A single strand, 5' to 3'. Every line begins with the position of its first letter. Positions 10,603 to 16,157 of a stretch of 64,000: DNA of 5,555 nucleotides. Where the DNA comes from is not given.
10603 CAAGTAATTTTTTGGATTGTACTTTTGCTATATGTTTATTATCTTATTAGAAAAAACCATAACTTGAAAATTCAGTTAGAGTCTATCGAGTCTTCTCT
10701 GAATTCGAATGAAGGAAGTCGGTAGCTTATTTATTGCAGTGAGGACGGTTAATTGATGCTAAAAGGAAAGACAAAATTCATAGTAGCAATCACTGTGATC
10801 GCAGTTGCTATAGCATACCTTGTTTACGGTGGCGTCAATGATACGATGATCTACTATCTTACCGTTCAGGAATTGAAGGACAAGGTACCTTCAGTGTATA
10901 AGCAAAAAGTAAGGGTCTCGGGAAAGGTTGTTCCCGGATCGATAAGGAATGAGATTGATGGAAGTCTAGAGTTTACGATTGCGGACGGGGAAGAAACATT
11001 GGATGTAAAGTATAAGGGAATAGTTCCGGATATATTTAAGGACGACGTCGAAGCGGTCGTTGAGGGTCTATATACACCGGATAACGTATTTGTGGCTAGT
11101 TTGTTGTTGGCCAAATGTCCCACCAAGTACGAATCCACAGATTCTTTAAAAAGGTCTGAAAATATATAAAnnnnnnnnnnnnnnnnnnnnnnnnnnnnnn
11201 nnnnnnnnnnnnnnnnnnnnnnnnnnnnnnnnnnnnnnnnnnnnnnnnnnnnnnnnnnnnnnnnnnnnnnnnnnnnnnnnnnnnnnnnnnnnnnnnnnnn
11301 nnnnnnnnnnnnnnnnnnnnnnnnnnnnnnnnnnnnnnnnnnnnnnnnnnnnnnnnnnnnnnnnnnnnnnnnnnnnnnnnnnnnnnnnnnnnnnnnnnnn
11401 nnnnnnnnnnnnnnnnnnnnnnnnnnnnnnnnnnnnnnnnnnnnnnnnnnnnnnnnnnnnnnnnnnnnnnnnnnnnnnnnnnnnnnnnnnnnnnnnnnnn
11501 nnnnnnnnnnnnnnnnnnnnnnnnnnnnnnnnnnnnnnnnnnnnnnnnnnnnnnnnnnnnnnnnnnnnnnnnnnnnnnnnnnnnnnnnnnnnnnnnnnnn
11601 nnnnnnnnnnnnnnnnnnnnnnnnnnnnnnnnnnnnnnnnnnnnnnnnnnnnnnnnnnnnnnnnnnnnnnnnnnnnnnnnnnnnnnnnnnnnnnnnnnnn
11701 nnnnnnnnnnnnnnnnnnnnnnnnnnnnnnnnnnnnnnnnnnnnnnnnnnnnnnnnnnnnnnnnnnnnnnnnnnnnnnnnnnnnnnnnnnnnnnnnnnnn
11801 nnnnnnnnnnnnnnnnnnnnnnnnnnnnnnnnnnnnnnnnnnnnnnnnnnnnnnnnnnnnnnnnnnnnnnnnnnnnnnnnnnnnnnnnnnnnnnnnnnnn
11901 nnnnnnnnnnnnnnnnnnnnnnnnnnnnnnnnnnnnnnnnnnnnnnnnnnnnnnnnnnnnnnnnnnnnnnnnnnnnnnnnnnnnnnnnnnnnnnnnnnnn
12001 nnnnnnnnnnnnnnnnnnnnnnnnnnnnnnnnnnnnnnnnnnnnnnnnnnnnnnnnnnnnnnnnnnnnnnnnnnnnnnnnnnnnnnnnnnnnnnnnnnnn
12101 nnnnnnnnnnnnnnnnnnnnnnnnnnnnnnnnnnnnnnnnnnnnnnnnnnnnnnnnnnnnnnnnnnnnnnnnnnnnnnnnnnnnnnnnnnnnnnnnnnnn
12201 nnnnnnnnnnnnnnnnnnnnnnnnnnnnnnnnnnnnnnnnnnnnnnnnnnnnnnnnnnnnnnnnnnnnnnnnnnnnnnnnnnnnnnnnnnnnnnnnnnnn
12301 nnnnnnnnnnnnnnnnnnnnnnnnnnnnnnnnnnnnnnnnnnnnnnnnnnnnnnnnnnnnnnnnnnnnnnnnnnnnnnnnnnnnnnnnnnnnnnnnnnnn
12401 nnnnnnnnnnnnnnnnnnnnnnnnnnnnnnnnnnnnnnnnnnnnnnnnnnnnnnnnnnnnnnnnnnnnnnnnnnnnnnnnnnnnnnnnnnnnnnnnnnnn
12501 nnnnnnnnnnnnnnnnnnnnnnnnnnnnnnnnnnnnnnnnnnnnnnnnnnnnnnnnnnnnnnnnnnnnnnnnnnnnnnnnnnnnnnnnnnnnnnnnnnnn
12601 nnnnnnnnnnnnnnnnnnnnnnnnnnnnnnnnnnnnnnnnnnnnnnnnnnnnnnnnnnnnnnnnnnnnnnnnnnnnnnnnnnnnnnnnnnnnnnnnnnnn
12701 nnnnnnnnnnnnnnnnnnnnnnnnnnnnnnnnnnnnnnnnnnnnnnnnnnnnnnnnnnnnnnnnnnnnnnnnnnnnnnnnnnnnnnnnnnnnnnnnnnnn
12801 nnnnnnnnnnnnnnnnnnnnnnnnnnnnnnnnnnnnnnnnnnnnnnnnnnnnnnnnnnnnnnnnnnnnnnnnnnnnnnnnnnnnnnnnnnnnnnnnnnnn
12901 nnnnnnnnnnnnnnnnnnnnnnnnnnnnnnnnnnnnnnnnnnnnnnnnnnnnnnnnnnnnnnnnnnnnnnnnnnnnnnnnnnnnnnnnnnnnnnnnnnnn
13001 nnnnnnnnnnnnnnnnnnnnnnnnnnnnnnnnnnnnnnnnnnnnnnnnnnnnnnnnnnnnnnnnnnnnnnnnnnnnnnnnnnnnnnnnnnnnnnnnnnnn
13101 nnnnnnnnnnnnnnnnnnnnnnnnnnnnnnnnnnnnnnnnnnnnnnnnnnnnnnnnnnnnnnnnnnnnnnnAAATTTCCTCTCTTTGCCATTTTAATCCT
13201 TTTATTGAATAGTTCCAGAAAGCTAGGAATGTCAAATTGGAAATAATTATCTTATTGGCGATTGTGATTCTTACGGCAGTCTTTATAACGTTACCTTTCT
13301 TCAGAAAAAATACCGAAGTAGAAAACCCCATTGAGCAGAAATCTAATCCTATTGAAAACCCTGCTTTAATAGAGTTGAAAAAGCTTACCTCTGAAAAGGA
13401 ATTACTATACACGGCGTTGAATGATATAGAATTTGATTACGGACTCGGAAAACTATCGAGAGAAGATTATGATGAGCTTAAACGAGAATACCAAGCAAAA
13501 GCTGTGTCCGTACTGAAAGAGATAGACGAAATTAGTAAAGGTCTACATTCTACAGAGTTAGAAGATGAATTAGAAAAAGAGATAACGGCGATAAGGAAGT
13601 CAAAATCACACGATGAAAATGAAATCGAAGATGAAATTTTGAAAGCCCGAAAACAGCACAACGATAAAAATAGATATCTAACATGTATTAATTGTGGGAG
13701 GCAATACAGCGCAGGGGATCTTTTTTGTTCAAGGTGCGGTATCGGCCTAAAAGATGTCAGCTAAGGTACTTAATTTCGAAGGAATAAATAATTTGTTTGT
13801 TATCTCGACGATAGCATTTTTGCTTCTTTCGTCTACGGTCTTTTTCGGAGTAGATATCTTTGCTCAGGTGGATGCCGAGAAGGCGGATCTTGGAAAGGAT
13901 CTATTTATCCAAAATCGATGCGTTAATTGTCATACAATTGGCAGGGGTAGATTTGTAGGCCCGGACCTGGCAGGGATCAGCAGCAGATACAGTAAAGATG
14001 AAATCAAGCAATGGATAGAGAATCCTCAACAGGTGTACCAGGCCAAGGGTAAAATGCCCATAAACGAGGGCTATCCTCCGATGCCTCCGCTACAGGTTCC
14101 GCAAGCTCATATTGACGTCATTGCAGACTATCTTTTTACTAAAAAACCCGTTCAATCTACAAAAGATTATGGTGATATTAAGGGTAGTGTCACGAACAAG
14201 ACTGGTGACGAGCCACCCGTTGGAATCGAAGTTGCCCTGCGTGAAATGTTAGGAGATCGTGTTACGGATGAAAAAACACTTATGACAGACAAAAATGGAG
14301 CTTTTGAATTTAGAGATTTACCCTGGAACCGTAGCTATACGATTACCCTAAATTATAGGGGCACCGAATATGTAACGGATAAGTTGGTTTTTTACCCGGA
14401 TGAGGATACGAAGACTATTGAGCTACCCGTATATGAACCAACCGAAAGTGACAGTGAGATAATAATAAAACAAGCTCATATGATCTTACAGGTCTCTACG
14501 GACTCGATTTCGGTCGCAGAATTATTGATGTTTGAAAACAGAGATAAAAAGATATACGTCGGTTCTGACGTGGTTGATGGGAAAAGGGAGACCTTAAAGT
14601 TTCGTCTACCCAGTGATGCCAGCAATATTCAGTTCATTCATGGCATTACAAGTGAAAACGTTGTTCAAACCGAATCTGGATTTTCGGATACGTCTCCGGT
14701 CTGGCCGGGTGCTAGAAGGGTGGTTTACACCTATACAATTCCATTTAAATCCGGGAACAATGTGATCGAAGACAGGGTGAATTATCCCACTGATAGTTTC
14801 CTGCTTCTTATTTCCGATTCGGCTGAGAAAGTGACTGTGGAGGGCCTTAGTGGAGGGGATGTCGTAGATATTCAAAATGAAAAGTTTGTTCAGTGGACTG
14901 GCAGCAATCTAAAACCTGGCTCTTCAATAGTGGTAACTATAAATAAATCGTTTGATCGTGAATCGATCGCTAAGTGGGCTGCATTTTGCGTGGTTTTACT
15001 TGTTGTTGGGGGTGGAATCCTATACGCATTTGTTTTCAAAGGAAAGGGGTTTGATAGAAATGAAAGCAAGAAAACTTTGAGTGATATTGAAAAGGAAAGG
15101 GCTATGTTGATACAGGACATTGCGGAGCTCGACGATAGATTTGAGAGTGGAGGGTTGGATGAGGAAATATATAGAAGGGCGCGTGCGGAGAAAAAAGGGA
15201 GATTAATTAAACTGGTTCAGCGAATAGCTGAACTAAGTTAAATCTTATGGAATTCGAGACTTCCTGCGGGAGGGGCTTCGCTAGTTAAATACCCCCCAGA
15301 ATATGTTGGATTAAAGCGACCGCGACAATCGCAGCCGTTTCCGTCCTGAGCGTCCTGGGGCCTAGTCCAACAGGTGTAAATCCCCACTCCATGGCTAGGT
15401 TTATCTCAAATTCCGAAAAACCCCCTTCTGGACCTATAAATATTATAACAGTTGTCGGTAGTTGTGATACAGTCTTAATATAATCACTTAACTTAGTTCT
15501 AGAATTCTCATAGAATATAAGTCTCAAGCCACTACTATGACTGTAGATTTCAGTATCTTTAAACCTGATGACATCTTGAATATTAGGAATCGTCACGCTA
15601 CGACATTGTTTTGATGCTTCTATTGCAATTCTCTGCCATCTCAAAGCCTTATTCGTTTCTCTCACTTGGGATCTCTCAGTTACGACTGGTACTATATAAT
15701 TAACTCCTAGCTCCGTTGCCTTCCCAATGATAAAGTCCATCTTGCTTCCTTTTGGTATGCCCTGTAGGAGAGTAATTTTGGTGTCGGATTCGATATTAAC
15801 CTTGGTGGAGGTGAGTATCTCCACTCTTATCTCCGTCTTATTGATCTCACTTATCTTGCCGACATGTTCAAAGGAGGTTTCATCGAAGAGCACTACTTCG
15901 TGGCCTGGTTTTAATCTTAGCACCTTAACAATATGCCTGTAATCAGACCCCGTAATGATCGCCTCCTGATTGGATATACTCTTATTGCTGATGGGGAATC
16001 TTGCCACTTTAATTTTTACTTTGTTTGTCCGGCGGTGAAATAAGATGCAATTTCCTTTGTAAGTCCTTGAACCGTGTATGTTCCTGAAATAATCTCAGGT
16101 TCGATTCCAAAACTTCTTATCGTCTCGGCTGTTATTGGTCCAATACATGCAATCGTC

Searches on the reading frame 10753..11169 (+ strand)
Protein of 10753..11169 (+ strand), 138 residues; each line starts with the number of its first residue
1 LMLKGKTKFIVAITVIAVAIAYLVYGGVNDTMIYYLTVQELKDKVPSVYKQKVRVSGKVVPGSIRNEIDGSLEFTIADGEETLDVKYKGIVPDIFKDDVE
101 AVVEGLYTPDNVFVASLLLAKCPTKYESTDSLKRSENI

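Call 65: search_protein_families(library=pfam, proteins=[window:10753-11169:+], max_evalue=0.001)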
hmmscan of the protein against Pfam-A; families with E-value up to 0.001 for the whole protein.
window:10753-11169:+ (138 aa): 1 family
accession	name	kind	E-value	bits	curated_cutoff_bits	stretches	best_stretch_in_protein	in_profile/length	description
PF03100.22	CcmE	-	1.3e-27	96.5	24.6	1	33-128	2-98/99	CcmE domain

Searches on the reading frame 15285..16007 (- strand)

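Call 66: search_protein_families(library=pfam, proteins=[window:15285-16007:-], max_evalue=0.001)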
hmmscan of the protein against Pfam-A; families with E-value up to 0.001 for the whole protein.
window:15285-16007:- (240 aa): 2 families
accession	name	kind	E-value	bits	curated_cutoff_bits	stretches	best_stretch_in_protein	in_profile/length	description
PF04452.19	Methyltrans_RNA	-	1.5e-50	171.4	23.9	1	74-234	3-165/165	RNA methyltransferase domain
PF20260.4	PUA_4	-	4.7e-14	52.7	23.9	1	18-65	1-48/48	RNA methyltransferase PUA domain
